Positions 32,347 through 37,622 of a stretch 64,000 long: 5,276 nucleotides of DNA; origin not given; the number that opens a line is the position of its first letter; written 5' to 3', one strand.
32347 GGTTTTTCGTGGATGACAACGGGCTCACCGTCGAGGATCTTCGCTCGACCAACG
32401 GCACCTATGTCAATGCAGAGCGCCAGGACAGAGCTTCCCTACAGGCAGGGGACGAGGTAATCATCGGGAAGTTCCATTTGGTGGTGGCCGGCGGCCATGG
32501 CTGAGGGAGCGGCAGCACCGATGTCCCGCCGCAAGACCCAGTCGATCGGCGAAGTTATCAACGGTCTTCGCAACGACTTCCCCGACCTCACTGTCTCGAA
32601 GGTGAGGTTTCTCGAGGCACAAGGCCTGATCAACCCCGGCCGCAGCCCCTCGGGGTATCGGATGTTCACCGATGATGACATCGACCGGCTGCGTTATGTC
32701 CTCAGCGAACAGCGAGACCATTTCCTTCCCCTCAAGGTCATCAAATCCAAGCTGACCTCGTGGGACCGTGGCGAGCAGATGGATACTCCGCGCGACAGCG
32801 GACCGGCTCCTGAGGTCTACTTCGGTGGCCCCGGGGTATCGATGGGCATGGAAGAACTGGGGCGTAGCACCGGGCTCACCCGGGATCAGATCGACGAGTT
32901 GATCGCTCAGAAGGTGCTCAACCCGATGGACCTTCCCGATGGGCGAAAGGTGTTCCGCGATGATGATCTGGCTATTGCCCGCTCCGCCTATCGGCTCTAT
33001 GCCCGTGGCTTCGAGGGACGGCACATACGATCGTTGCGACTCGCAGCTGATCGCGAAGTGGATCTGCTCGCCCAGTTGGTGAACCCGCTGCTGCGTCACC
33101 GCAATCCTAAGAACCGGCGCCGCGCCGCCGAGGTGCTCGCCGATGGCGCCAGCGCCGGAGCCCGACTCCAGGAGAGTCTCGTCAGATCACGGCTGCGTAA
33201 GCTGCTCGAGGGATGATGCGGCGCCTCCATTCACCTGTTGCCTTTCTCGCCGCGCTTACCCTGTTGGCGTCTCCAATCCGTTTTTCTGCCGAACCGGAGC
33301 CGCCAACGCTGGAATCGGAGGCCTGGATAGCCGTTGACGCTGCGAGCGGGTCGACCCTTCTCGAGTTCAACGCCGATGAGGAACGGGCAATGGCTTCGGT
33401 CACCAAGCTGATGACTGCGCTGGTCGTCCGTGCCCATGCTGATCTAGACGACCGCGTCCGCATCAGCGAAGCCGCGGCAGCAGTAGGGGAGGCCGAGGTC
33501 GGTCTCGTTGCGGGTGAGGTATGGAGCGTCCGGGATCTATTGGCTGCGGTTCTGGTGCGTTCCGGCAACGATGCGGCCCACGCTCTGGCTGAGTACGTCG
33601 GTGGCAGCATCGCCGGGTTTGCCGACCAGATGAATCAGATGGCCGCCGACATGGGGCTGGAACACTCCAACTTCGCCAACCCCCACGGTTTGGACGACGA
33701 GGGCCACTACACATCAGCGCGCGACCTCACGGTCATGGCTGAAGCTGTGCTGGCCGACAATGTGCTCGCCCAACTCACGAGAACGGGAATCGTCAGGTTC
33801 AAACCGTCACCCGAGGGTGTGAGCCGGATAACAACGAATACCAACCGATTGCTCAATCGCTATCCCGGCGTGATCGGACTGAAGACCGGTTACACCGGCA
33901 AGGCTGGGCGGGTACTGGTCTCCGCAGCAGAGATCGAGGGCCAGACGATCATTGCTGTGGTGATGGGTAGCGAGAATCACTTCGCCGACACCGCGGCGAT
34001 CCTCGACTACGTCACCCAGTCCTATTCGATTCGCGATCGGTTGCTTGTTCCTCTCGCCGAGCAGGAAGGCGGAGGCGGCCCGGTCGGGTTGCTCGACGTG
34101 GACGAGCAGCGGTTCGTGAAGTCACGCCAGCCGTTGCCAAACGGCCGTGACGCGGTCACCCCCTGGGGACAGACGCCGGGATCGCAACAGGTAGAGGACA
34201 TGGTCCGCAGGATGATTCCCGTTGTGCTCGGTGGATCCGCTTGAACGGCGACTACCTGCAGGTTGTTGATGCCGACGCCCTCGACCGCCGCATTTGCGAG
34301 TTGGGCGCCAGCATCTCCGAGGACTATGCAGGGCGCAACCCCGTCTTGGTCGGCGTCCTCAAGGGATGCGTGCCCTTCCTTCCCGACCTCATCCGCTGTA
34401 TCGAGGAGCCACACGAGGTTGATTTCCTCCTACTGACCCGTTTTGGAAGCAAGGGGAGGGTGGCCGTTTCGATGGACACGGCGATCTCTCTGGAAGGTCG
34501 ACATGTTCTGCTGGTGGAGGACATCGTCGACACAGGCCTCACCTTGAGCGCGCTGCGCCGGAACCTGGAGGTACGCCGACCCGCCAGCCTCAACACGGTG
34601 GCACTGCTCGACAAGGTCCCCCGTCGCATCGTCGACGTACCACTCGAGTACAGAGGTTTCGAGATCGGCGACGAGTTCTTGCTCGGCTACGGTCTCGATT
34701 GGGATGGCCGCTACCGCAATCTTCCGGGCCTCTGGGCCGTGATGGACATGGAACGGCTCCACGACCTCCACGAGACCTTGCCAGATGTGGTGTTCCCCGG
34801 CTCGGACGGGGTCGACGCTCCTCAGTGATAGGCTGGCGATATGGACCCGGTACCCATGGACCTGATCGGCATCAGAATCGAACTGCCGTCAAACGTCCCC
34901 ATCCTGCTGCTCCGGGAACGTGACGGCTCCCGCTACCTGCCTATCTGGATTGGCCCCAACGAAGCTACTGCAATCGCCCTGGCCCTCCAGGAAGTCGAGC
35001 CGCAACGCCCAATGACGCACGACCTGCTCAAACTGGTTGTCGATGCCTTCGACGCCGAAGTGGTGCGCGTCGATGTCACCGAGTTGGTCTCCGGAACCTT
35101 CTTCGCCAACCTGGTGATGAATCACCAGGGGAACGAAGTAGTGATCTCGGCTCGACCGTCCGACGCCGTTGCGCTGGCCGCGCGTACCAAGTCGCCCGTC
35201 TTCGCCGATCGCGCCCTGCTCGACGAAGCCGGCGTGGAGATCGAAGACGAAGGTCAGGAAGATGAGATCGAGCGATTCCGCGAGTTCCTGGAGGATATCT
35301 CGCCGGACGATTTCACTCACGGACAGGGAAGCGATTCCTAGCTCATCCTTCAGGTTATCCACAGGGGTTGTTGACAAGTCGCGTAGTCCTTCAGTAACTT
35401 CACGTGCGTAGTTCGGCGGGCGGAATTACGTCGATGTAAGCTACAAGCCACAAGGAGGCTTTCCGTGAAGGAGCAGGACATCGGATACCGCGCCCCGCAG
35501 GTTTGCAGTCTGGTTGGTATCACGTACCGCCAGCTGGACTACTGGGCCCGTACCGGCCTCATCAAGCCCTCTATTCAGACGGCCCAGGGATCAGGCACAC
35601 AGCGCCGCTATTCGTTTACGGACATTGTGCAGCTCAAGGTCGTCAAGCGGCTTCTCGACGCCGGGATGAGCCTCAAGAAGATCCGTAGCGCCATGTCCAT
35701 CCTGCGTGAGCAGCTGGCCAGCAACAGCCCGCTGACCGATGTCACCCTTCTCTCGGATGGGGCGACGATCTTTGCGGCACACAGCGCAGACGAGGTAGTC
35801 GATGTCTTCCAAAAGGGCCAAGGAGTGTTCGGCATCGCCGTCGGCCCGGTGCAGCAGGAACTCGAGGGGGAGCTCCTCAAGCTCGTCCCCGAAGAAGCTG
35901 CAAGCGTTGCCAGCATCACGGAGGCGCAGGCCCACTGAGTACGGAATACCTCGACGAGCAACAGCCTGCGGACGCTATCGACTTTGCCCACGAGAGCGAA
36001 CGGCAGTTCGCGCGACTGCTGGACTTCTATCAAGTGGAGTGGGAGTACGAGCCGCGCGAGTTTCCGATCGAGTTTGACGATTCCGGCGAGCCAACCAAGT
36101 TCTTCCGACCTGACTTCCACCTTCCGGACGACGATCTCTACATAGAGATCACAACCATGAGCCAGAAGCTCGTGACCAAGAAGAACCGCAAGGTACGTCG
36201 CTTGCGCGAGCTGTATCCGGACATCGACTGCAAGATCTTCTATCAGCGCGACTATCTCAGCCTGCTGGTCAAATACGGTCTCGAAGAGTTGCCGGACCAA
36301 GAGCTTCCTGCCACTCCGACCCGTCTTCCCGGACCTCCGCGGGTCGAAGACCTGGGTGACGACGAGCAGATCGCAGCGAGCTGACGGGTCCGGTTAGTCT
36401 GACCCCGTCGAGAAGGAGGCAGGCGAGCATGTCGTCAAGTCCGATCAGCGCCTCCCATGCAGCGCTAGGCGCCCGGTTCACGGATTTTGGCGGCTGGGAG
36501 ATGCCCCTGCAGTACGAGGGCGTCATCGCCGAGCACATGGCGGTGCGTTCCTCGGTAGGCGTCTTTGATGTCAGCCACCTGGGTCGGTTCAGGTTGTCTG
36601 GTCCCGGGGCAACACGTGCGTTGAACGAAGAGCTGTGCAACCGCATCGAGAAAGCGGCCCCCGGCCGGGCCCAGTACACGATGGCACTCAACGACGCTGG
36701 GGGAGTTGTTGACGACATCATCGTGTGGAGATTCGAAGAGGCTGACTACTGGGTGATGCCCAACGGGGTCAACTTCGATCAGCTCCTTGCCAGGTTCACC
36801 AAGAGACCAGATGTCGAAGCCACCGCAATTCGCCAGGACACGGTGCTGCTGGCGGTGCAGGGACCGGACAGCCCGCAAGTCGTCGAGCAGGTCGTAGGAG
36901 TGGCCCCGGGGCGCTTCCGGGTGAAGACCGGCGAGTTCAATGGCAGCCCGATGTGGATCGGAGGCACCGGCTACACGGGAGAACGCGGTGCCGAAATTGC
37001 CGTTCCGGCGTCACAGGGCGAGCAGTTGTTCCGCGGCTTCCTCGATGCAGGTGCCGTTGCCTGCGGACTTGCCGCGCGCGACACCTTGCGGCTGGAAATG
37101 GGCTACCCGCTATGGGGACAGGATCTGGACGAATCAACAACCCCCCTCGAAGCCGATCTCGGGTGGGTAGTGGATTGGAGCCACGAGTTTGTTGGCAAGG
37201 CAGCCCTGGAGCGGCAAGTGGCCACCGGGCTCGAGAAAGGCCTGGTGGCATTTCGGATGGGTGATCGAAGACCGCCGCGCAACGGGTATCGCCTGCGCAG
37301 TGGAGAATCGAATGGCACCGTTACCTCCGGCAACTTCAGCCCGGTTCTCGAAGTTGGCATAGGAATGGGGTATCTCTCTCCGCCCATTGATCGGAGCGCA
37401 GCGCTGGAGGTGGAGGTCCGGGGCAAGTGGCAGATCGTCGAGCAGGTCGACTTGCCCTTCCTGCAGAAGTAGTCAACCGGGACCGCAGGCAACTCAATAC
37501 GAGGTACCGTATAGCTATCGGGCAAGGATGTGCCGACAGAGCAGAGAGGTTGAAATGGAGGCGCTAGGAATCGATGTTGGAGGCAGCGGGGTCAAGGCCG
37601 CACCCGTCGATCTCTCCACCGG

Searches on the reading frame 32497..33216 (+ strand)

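Call 54: search_protein_families(library=pfam, max_evalue=0.000001, proteins=[window:32497-33216:+])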
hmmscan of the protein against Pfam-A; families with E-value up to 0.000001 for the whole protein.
window:32497-33216:+ (239 aa): 1 family
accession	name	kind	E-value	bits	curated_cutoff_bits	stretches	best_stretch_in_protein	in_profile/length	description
PF13411.12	MerR_1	-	5.4e-15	55.7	21.6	1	31-86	12-66/69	MerR HTH family regulatory protein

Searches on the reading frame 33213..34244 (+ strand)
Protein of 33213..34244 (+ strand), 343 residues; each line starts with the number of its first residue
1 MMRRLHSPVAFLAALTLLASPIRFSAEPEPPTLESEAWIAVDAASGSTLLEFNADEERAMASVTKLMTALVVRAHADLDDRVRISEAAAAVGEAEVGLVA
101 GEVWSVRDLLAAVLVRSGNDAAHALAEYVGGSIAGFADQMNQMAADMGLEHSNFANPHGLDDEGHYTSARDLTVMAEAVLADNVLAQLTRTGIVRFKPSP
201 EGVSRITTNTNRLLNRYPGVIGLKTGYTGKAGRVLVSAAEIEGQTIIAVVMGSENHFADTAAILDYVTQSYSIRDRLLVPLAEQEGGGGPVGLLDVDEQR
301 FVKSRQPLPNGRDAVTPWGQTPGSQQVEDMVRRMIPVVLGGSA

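Call 54: search_protein_families(library=pfam, max_evalue=0.000001, proteins=[window:33213-34244:+])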
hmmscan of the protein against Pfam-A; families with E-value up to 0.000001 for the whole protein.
window:33213-34244:+ (343 aa): 2 families
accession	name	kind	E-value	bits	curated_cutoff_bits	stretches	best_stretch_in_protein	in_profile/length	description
PF00768.25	Peptidase_S11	-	7.7e-59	199.5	27.6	1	28-254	5-238/239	D-alanyl-D-alanine carboxypeptidase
PF13354.11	Beta-lactamase2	-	1.6e-12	47.7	22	1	41-190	5-157/214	Beta-lactamase enzyme family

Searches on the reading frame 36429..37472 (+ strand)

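Call 54: search_protein_families(library=pfam, max_evalue=0.000001, proteins=[window:36429-37472:+])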
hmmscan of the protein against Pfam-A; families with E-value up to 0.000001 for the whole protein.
window:36429-37472:+ (347 aa): 2 families
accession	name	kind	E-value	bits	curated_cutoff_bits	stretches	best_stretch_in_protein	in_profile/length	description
PF01571.26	GCV_T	-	3.6e-77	259.5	25.6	1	8-247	3-255/255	Aminomethyltransferase folate-binding domain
PF08669.17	GCV_T_C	-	9.6e-13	48.3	25.9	1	271-344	2-78/80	Glycine cleavage T-protein C-terminal barrel domain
